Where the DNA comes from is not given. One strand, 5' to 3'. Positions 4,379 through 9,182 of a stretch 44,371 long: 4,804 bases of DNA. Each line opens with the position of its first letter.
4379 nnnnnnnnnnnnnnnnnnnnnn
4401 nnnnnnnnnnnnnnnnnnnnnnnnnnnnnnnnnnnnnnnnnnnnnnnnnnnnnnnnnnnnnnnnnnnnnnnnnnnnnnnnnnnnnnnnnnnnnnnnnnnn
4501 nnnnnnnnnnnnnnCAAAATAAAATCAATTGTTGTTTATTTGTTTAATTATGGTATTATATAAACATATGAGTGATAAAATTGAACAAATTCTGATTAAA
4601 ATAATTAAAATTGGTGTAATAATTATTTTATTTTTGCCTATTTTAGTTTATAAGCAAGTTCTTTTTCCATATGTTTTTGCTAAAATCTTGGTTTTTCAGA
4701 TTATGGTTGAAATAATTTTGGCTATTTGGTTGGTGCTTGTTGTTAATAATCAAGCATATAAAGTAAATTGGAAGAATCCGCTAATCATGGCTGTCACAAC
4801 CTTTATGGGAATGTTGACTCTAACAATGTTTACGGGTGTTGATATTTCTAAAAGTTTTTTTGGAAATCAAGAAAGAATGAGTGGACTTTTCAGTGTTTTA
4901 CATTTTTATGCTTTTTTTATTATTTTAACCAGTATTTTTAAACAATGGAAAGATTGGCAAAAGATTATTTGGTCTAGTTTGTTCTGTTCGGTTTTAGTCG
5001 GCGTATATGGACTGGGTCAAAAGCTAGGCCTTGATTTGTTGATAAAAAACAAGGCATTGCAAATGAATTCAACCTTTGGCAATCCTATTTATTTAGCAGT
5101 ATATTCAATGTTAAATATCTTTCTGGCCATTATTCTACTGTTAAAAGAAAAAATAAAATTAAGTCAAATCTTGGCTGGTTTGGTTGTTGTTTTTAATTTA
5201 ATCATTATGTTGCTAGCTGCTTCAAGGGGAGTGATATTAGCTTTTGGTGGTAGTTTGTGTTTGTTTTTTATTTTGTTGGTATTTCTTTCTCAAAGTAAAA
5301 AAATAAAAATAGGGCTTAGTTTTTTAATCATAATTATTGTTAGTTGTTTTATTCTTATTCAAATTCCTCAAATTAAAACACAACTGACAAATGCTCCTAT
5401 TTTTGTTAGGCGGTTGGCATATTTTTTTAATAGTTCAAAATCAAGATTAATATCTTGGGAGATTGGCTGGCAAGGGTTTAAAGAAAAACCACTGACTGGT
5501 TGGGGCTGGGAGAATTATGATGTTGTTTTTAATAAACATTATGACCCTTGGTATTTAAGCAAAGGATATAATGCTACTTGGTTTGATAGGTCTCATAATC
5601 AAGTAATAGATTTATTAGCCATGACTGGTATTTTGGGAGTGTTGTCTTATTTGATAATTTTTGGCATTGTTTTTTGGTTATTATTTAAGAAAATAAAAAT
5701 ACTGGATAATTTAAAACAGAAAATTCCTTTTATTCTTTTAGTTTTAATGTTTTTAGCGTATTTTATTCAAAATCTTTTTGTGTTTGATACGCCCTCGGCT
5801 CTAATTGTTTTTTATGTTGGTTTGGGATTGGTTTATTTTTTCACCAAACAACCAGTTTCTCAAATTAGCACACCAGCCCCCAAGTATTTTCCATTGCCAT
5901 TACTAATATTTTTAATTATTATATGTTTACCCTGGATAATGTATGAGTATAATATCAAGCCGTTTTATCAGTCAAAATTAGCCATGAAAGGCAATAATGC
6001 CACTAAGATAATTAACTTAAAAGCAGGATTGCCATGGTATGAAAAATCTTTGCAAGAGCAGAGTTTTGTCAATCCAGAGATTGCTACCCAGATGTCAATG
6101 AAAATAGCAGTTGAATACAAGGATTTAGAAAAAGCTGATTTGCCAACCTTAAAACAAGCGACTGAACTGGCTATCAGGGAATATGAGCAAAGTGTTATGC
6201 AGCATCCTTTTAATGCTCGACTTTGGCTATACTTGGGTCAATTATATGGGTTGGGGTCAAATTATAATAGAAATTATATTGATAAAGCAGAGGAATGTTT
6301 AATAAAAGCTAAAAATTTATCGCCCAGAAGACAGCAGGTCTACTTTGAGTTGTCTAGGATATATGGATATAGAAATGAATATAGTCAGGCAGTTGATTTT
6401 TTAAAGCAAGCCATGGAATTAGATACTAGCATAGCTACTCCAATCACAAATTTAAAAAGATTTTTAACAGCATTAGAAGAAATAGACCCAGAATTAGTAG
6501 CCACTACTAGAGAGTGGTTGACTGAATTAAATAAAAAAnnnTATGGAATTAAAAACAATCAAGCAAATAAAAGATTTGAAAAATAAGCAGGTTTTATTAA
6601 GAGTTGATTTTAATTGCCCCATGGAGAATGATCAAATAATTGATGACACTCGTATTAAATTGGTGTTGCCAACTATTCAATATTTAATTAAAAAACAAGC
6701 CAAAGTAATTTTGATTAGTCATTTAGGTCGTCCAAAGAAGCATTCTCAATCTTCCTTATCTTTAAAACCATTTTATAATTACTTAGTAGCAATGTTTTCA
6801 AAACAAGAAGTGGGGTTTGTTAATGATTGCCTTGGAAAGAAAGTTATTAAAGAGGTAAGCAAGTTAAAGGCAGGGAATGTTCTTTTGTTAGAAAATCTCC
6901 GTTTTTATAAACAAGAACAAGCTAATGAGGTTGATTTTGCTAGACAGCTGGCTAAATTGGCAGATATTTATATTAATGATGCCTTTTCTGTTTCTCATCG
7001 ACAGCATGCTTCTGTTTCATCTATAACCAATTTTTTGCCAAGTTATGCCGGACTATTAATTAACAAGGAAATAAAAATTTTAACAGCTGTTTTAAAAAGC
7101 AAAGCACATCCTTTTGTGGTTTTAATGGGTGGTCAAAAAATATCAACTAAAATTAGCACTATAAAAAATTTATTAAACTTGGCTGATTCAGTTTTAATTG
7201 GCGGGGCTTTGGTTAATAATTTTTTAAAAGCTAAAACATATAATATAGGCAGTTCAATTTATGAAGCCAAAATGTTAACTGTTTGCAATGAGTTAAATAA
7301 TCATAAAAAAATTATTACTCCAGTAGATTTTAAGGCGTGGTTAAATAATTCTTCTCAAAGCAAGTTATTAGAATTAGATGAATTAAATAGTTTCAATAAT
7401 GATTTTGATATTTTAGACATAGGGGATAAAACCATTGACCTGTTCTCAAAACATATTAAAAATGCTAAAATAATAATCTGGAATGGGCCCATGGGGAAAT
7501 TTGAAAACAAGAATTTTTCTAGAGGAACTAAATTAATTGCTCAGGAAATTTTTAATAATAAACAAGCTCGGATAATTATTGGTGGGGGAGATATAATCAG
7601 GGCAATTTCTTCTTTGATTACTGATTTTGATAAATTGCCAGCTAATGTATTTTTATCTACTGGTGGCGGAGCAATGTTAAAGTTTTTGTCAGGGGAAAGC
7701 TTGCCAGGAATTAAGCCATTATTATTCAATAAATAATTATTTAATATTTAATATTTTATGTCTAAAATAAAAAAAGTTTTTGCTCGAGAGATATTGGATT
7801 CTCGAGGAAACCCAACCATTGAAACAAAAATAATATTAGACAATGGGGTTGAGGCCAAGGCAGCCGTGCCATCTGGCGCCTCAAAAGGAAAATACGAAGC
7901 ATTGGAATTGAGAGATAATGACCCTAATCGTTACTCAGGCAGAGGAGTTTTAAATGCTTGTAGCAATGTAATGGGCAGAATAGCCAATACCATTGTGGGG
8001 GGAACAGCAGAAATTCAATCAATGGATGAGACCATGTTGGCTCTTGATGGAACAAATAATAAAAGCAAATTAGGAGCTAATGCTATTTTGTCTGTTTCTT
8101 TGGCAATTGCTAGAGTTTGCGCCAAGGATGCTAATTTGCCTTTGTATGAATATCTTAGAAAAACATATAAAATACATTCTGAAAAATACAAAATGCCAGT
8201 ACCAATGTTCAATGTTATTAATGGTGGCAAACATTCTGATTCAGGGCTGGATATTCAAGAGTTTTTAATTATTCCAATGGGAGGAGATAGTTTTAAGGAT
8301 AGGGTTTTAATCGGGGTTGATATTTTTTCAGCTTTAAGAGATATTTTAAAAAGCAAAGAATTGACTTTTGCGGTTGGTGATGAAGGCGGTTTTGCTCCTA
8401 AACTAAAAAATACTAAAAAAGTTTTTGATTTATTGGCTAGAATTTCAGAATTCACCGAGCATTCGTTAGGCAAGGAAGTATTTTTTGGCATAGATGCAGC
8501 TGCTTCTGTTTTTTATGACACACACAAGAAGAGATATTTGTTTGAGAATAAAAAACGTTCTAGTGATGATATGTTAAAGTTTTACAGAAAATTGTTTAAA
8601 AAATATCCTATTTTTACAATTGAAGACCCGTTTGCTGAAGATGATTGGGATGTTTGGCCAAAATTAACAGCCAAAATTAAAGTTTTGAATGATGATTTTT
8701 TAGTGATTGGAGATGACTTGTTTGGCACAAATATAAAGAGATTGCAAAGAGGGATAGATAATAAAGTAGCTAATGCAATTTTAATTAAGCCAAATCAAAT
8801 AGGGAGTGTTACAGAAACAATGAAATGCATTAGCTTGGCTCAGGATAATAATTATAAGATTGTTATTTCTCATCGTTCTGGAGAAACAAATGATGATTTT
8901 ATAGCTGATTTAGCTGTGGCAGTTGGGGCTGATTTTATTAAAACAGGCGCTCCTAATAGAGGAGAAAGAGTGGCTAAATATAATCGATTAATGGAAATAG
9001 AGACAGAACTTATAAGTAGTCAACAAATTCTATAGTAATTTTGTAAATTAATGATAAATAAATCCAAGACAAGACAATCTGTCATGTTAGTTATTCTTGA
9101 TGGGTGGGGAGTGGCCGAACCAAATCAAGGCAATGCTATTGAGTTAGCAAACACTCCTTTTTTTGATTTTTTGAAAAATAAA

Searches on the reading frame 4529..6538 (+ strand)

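Call 56: search_protein_families(library=pfam, proteins=[window:4529-6538:+], max_evalue=0.00001)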
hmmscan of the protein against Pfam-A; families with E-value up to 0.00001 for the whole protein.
window:4529-6538:+ (670 aa): 1 family
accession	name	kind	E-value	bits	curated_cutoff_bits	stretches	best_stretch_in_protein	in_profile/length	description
PF04932.20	Wzy_C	-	2.5e-19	70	31.7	1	218-375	1-149/149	O-Antigen ligase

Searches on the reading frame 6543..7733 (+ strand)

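Call 56: search_protein_families(library=pfam, proteins=[window:6543-7733:+], max_evalue=0.00001)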
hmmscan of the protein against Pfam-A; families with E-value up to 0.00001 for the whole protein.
window:6543-7733:+ (397 aa): 1 family
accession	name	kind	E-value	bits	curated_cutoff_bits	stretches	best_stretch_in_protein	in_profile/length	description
PF00162.24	PGK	-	5e-127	424.5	27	1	9-385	4-379/379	Phosphoglycerate kinase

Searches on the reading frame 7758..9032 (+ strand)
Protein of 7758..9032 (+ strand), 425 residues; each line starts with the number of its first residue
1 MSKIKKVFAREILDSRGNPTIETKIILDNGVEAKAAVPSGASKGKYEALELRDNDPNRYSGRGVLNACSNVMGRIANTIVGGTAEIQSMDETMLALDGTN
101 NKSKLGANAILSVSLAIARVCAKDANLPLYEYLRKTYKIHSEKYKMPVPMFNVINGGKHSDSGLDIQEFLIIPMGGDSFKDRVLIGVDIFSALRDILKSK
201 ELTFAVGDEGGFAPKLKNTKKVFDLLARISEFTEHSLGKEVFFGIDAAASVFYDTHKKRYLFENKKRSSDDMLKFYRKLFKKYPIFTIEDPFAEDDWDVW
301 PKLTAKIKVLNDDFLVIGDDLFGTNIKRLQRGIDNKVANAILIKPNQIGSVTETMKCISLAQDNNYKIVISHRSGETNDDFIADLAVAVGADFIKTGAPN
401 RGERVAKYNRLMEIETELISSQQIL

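Call 56: search_protein_families(library=pfam, proteins=[window:7758-9032:+], max_evalue=0.00001)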
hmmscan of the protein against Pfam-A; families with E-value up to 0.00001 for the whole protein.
window:7758-9032:+ (425 aa): 2 families
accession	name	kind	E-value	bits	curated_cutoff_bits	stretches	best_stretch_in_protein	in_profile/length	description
PF00113.28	Enolase_C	-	1.4e-93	313.8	21.5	1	144-421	2-284/296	Enolase, C-terminal TIM barrel domain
PF03952.21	Enolase_N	-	1.3e-49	168.2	35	1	4-133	1-131/131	Enolase, N-terminal domain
